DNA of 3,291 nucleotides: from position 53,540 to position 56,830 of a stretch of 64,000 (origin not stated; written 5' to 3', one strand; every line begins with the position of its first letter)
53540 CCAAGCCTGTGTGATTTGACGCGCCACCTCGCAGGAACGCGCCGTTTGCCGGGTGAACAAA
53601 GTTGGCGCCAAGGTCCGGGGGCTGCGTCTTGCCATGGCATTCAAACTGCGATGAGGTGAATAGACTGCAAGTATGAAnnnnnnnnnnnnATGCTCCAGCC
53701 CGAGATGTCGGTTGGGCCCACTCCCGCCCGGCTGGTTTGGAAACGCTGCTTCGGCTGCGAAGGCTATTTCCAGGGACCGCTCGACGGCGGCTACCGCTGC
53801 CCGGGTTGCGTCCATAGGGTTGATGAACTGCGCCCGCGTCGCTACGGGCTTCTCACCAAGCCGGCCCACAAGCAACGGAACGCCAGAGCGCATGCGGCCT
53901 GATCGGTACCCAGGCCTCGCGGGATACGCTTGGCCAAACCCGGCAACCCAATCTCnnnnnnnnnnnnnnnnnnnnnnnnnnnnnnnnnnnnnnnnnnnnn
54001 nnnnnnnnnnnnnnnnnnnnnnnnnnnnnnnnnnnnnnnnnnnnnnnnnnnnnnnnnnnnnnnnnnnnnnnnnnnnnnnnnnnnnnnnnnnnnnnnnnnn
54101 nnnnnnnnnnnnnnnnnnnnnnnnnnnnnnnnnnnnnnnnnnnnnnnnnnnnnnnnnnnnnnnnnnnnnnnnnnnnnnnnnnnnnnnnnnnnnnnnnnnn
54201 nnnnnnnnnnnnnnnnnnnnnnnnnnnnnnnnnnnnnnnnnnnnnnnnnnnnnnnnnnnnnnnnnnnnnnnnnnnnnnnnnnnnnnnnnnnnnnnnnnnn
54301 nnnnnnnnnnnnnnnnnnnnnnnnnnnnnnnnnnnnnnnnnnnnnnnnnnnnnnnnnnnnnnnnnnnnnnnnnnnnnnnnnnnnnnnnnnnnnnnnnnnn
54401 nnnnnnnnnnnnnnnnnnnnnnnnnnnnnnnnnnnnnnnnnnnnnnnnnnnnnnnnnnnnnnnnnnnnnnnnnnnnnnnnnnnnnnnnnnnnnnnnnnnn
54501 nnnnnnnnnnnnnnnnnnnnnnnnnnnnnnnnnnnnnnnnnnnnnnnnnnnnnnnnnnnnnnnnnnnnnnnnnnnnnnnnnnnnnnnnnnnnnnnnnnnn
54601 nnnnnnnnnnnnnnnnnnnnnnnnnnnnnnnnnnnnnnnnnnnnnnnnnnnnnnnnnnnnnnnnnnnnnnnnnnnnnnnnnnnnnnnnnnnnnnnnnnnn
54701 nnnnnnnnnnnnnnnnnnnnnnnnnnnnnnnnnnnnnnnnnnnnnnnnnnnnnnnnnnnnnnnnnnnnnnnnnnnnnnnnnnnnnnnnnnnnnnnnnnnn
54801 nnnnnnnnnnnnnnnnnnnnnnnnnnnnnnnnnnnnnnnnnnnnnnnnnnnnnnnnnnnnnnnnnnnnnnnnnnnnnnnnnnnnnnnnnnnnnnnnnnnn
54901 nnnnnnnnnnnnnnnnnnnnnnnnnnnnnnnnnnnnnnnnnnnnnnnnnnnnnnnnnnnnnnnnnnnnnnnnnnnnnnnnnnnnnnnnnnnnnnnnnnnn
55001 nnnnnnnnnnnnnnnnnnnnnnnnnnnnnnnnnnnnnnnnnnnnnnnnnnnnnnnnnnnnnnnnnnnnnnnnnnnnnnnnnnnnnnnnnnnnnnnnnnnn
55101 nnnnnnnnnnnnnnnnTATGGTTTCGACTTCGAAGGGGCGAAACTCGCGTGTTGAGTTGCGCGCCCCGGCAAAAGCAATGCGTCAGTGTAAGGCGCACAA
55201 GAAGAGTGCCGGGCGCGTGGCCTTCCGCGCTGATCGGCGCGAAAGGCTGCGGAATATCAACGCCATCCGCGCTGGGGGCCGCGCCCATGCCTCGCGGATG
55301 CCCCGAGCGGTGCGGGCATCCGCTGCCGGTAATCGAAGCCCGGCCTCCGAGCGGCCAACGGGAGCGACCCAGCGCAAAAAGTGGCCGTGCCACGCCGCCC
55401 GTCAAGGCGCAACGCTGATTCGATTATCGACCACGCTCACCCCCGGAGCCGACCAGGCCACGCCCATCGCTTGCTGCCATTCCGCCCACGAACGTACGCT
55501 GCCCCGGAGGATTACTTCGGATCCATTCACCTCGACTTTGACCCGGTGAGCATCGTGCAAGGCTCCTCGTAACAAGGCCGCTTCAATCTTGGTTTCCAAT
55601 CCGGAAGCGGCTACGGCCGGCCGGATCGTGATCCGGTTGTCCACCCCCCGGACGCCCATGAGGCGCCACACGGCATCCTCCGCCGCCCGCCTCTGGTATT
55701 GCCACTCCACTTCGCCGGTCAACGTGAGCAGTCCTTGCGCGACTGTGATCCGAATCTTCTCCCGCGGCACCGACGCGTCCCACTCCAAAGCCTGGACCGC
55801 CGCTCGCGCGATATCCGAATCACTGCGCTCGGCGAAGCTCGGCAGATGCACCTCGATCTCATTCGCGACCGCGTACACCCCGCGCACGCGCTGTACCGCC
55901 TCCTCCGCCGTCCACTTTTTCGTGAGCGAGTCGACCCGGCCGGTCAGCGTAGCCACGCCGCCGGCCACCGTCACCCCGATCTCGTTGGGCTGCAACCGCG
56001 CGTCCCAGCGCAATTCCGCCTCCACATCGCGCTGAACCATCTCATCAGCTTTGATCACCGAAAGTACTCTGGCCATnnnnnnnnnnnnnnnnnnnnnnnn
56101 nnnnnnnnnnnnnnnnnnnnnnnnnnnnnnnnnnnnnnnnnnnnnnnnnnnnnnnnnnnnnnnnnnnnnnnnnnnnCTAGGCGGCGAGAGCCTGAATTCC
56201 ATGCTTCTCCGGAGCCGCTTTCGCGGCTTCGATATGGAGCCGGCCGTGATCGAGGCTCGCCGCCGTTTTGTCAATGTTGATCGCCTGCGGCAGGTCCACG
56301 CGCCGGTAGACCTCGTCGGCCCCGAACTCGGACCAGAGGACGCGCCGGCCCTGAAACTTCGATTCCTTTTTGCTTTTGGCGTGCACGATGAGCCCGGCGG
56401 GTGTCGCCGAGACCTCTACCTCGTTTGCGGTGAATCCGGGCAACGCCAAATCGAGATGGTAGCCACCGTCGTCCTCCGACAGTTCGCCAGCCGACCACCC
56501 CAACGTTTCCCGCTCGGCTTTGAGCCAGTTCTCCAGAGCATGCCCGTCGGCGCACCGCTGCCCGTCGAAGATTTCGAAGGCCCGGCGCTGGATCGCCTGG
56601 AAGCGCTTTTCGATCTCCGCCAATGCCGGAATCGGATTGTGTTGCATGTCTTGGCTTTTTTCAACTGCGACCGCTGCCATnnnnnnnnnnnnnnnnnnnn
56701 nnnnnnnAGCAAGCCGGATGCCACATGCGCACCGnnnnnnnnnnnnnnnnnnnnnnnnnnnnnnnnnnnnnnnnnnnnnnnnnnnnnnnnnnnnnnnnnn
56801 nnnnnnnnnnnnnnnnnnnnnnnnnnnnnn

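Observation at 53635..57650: Four sigma-54-type -24/-12 boxes at a near-fixed distance in front of four neighbouring start codons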

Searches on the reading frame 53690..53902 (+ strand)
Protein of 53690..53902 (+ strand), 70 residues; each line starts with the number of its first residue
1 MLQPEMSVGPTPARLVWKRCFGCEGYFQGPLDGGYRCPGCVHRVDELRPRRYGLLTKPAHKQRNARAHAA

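Call 9: search_protein_families(library=pfam, proteins=[window:53690-53902:+])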
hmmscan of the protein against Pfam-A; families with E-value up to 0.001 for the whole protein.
window:53690-53902:+ (70 aa): 0 families

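Call 56: find_homologous_proteins(query=window:53690-53902:+, max_evalue=0.001)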
Query window:53690-53902:+ (70 aa): 1 proteins with E <= 0.001 among 1 candidates.
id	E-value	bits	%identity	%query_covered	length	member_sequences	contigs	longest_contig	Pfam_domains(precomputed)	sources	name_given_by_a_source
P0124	2.4e-43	163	99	100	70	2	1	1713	-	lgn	-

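Call 63: search_protein_representatives(protein=window:53690-53902:+)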
Query: 70 residues. Proteins with E-value up to 0.001 (for the whole library): 13; up to 1e-10: 1; up to 1e-30: 1. The best 13 are listed.
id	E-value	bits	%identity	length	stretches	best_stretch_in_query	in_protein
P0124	7.5e-44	162.7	99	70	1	1-70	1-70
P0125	8.4e-09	51.2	39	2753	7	16-53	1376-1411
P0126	1.1e-07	47.7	33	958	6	6-32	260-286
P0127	6.7e-07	45.2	56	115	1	3-41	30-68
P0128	3.1e-06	43.1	50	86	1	7-48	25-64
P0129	6.5e-06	42.0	50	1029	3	29-56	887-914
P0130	7.3e-06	41.9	35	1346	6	15-43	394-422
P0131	1.1e-05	41.3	46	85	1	4-42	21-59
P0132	1.8e-05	40.7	48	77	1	5-44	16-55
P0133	2.6e-05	40.1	33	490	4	41-63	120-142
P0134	3.5e-05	39.7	40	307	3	7-45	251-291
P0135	7.7e-05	38.6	37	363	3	12-43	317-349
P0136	1.1e-04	38.1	44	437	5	19-53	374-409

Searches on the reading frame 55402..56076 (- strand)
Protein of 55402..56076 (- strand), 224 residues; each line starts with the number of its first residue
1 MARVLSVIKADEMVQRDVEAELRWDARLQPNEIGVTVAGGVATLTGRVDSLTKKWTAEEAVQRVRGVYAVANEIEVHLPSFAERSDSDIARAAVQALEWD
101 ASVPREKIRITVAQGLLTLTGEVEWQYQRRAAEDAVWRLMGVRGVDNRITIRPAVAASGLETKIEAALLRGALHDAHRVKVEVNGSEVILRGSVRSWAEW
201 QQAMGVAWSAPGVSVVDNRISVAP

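Call 9: search_protein_families(library=pfam, proteins=[window:55402-56076:-])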
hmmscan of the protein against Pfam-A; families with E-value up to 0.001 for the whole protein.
window:55402-56076:- (224 aa): 1 family
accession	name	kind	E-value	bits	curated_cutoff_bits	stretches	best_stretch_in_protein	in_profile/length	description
PF04972.22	BON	-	4.4e-47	158.7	27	3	85-153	1-69/69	BON domain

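Call 11: find_encoding_contigs(protein=window:55402-56076:-, flank=10000, max_places=6)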
Protein window:55402-56076:- (224 aa): 4 contigs read that carry it; 4 places shown.
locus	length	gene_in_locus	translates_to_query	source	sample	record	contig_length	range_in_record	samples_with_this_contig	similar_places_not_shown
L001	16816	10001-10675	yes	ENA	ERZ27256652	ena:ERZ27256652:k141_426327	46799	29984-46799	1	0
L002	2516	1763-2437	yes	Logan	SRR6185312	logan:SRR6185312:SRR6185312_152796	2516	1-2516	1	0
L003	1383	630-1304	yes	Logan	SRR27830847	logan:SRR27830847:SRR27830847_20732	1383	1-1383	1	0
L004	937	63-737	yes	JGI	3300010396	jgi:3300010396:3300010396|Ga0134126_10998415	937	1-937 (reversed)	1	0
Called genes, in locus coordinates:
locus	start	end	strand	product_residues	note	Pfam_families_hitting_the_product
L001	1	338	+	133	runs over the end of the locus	PF02823:ATP-synt_DE_N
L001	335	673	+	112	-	PF09527:ATPase_gene1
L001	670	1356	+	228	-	PF00119:ATP-synt_A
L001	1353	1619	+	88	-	PF00137:ATP-synt_C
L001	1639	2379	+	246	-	PF00430:ATP-synt_B (weak), PF00213:OSCP (weak)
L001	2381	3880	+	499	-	PF00006:ATP-synt_ab, PF00306:ATP-synt_ab_C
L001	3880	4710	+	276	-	PF00231:ATP-synt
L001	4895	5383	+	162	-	PF11154:DUF2934, PF00011:HSP20 (weak)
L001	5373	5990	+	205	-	-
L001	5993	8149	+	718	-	PF02629:CoA_binding, PF13380:CoA_binding_2, PF13607:Succ_CoA_lig, PF19045:Ligase_CoA_2 (weak), PF13549:ATP-grasp_5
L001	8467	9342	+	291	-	PF00582:Usp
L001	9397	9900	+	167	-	PF00011:HSP20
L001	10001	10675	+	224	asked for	PF04972:BON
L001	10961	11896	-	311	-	PF00582:Usp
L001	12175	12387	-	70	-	-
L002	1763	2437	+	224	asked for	PF04972:BON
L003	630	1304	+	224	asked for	PF04972:BON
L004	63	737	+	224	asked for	PF04972:BON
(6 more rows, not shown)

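Call 37: find_homologous_proteins(query=window:55402-56076:-, max_evalue=1e-25)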
Query window:55402-56076:- (224 aa): 6541 proteins with E <= 1e-25 among 8000 candidates; the best 120 are listed.
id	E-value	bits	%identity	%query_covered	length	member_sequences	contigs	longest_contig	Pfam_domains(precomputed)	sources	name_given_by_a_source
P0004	1.1e-123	429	100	91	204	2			PF04972.23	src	-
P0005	1.2e-78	282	64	97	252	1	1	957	PF04972.23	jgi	jgi:osmotically-inducible protein OsmY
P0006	1.5e-78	281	62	100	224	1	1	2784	PF04972.23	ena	-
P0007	2.1e-78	281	64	97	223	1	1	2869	PF04972.23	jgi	jgi:osmotically-inducible protein OsmY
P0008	6.1e-78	279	63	97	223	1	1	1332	PF04972.23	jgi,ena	jgi:osmotically-inducible protein OsmY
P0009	7.9e-78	279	62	97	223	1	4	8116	PF04972.23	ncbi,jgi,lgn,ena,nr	ncbi:MAG: BON domain-containing protein [Chloroflexi bacterium]|nr:BON domain-containing protein [Ch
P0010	1.2e-77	278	63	97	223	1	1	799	PF04972.23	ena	-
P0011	2.2e-77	278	64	96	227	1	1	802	PF04972.23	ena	-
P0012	3.3e-77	277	64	96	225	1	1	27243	PF04972.23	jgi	jgi:osmotically-inducible protein OsmY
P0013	3.8e-77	277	64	96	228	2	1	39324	PF04972.23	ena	-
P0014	5.5e-77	276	63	96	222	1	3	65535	PF04972.23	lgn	-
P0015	9.0e-77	276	62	97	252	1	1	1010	PF04972.23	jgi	-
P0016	1.2e-76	275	62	98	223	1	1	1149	PF04972.23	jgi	jgi:osmotically-inducible protein OsmY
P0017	1.3e-76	275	64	96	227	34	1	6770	PF04972.23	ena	-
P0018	1.3e-76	275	63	96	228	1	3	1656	PF04972.23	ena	-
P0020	1.8e-76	275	64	96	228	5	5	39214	PF04972.23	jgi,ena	jgi:osmotically-inducible protein OsmY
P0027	5.5e-76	273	66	96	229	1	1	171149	PF04972.23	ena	-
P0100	1.0e-74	269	61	98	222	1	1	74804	PF04972.23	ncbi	-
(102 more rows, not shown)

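Call 39: find_encoding_contigs(protein=P0027, flank=5000, max_places=2)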
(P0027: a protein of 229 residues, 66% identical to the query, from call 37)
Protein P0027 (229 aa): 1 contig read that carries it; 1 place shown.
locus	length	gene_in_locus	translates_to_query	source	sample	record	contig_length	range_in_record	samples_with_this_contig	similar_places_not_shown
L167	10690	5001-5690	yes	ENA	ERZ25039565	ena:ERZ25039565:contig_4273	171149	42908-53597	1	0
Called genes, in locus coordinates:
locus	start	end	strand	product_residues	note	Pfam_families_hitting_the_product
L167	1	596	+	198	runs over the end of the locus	PF00210:Ferritin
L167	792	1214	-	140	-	PF01243:PNPOx_N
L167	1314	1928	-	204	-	PF02777:Sod_Fe_C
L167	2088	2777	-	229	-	PF11249:DUF3047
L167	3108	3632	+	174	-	PF07291:MauE (weak), PF07681:DoxX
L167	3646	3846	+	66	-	-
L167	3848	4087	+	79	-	-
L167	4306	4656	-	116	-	-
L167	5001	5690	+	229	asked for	PF04972:BON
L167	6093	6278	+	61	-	-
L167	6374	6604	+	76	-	-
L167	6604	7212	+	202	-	PF05494:MlaC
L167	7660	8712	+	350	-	PF25973:BSH_CzcB (weak), PF25917:BSH_RND, PF25876:HH_MFP_RND, PF25885:HH_EMRA (weak), PF25944:Beta-barrel_RND, PF25967:RND-MFP_C, PF25989:YknX_C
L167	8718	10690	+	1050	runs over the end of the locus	PF00873:ACR_tran, PF03176:MMPL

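Call 40: find_encoding_contigs(protein=P0014, flank=5000, max_places=3)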
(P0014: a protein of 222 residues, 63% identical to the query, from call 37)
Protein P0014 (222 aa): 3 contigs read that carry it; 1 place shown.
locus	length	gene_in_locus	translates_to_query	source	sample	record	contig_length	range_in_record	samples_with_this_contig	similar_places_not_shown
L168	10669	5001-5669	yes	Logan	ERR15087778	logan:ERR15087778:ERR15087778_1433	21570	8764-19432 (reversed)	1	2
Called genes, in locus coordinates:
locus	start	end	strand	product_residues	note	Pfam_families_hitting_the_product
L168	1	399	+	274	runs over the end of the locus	PF00072:Response_reg, PF00990:GGDEF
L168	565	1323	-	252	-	-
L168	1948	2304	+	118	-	PF07238:PilZ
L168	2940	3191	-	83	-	-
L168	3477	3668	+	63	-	-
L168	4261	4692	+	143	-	PF00011:HSP20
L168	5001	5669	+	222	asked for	PF04972:BON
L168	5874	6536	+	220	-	PF01694:Rhomboid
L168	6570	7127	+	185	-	PF01972:SDH_protease, PF01343:Peptidase_S49 (faint), PF00574:CLP_protease (weak), PF25145:NfeD1b_N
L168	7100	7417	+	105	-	PF01972:SDH_protease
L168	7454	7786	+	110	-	-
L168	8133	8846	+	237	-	PF14582:Metallophos_3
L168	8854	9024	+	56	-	-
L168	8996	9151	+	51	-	-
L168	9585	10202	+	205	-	-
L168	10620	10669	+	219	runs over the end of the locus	PF08281:Sigma70_r4_2 (weak), PF04545:Sigma70_r4 (weak)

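Call 41: find_encoding_contigs(protein=P0100, flank=5000, max_places=2)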
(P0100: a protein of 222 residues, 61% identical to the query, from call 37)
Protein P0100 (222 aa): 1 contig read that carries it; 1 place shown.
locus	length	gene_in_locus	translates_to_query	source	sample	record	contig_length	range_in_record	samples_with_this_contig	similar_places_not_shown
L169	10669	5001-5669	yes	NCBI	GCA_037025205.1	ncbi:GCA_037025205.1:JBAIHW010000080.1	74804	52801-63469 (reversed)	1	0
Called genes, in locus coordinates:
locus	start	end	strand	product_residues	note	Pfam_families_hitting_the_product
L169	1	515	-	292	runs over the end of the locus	PF00941:FAD_binding_5, PF03450:CO_deh_flav_C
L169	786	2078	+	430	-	PF03446:NAD_binding_2 (weak), PF03721:UDPG_MGDP_dh_N, PF00984:UDPG_MGDP_dh, PF03720:UDPG_MGDP_dh_C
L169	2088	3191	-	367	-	PF13379:NMT1_2, PF09084:NMT1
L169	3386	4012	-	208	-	-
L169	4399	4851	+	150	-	PF00011:HSP20, PF17886:ArsA_HSP20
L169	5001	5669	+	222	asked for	PF04972:BON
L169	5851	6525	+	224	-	-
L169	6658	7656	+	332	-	PF00226:DnaJ, PF01556:DnaJ_C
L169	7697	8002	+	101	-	PF13411:MerR_1, PF13591:MerR_2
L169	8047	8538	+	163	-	PF06146:PsiE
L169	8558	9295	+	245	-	PF08281:Sigma70_r4_2 (weak)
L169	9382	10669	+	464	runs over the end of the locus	PF00999:Na_H_Exchanger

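Call 42: find_encoding_contigs(protein=P0020, flank=5000, max_places=5)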
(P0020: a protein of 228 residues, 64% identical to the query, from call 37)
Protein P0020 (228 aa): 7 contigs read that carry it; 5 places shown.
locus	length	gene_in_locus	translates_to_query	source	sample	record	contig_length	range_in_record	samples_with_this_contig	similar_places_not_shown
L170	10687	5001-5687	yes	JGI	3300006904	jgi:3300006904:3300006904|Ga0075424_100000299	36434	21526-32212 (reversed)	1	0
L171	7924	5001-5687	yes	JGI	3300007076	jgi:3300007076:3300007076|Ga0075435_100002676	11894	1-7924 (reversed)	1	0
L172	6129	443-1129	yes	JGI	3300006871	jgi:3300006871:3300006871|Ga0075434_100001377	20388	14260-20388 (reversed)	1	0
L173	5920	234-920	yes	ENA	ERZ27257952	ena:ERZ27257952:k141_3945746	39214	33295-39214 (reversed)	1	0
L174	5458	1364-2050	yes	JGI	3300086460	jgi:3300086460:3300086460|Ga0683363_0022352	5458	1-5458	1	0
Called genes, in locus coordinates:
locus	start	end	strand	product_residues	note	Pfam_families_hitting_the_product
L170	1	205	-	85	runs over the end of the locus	-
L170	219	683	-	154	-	-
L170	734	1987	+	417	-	PF18854:baeRF_family10, PF10116:Host_attach (weak), PF18844:baeRF_family2, PF18856:baeRF_family12 (weak), PF18859:acVLRF1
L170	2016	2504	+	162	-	PF05239:PRC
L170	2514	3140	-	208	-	PF02308:MgtC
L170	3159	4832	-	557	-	PF05359:DUF748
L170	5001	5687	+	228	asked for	PF04972:BON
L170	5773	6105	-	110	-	-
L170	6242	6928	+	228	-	PF03779:SPW, PF04972:BON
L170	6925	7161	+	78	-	PF11146:DUF2905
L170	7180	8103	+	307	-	PF25917:BSH_RND, PF25973:BSH_CzcB (weak), PF25997:BSH_YhbJ (faint), PF25919:BSH_CusB, PF25885:HH_EMRA, PF25876:HH_MFP_RND (weak), PF25954:Beta-barrel_RND_2 (weak), PF25963:Beta-barrel_AAEA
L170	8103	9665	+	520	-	PF00083:Sugar_tr, PF06609:TRI12 (weak), PF07690:MFS_1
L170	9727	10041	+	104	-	-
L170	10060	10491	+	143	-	PF10025:DUF2267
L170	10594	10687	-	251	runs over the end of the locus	-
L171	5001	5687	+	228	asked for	PF04972:BON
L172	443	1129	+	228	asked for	PF04972:BON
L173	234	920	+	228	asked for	PF04972:BON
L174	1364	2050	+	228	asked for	PF04972:BON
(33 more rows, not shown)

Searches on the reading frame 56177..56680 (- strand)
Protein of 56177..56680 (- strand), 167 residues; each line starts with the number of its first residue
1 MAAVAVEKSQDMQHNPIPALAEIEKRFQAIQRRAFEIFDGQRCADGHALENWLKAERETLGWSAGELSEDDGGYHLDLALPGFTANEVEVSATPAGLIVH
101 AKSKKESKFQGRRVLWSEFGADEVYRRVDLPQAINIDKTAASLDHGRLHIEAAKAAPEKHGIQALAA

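Call 9: search_protein_families(library=pfam, proteins=[window:56177-56680:-])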
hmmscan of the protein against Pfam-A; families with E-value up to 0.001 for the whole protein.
window:56177-56680:- (167 aa): 3 families
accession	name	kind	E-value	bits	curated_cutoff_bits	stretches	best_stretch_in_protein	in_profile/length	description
PF00011.27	HSP20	-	7.4e-12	45.7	20.8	1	68-160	3-93/102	Hsp20/alpha crystallin family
PF11154.13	DUF2934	-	0.00021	21.3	22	1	29-58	5-34/37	Protein of unknown function (DUF2934)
PF17886.7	ArsA_HSP20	-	0.00029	20.8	22.5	1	71-150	1-61/63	HSP20-like domain found in ArsA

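Call 16: find_homologous_proteins(query=window:56177-56680:-, max_evalue=1e-10)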
Query window:56177-56680:- (167 aa): 3 proteins with E <= 1e-10 among 165 candidates.
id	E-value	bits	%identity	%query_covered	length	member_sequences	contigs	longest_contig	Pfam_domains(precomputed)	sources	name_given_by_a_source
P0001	5.5e-105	366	100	100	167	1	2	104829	PF00011.28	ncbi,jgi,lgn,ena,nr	ncbi:MAG TPA: Hsp20/alpha crystallin family protein [Terriglobales bacterium]|nr:Hsp20/alpha crystal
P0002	9.3e-44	167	49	90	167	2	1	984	PF00011.28,PF11154.14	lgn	-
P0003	1.2e-42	163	50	92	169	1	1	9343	PF00011.28,PF11154.14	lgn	-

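Call 17: find_encoding_contigs(protein=P0003, flank=10000, max_places=5)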
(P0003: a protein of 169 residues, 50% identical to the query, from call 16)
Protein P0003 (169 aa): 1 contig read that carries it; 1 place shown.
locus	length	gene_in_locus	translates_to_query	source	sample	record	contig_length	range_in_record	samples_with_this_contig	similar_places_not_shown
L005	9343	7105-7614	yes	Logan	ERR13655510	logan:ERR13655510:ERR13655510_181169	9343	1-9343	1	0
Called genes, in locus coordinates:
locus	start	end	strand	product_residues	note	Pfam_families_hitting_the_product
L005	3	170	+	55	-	?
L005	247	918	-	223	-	PF01895:PhoU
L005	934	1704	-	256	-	PF02463:SMC_N (weak), PF00005:ABC_tran, PF13304:AAA_21 (weak)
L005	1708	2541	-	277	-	PF00528:BPD_transp_1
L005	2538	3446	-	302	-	PF00528:BPD_transp_1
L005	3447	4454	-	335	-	PF12849:PBP_like_2, PF01547:SBP_bac_1, PF12727:PBP_like (faint)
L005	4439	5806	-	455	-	PF00390:malic, PF03949:Malic_M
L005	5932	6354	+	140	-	-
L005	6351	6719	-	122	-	PF14808:TMEM164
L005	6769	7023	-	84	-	-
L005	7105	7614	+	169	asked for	PF11154:DUF2934, PF00011:HSP20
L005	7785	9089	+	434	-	PF25919:BSH_CusB (faint), PF25997:BSH_YhbJ (faint), PF25917:BSH_RND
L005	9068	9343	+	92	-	?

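Call 18: find_encoding_contigs(protein=P0002, flank=10000, max_places=5)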
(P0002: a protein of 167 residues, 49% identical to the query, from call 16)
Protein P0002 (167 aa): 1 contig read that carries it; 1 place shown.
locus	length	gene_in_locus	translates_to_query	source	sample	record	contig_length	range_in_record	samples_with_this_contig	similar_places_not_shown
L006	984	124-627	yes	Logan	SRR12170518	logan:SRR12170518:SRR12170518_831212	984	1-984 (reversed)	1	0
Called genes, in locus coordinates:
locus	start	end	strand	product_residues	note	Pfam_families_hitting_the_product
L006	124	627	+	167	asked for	PF11154:DUF2934, PF00011:HSP20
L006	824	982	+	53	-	?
